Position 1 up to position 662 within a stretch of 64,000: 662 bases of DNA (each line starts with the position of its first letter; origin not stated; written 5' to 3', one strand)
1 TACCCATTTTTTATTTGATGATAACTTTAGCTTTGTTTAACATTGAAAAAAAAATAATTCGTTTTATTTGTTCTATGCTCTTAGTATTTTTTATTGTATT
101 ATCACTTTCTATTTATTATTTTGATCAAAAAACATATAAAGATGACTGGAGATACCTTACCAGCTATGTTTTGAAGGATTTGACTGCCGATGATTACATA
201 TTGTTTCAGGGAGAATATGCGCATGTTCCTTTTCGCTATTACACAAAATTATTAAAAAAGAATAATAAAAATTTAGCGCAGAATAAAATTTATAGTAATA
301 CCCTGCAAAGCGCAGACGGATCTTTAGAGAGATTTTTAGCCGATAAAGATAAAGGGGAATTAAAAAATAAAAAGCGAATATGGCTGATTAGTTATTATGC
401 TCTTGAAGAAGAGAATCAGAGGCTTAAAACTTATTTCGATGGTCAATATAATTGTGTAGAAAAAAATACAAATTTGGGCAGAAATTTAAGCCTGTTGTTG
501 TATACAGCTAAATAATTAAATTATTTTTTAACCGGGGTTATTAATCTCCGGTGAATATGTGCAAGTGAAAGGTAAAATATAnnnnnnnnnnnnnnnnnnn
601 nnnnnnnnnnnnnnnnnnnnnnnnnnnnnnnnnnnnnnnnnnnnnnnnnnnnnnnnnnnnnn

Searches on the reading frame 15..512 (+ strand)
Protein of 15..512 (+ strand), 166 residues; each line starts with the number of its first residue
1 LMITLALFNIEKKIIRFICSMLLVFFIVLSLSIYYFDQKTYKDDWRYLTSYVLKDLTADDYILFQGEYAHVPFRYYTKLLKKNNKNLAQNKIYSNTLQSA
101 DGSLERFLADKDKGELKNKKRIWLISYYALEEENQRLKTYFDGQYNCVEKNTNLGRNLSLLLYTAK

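Call 55: search_protein_families(library=ncbifam, proteins=[window:15-512:+], max_evalue=0.001)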
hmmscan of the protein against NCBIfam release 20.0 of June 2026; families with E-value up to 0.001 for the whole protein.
window:15-512:+ (166 aa): 0 families

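Call 56: search_protein_families(library=pfam, proteins=[window:15-512:+], max_evalue=1)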
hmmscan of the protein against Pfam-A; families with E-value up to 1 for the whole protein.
window:15-512:+ (166 aa): 1 family
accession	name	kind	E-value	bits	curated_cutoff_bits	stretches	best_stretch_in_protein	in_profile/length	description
PF08340.16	YicC-like_C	-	0.026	15.1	27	1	101-162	17-79/120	Endoribonuclease YicC-like, C-terminal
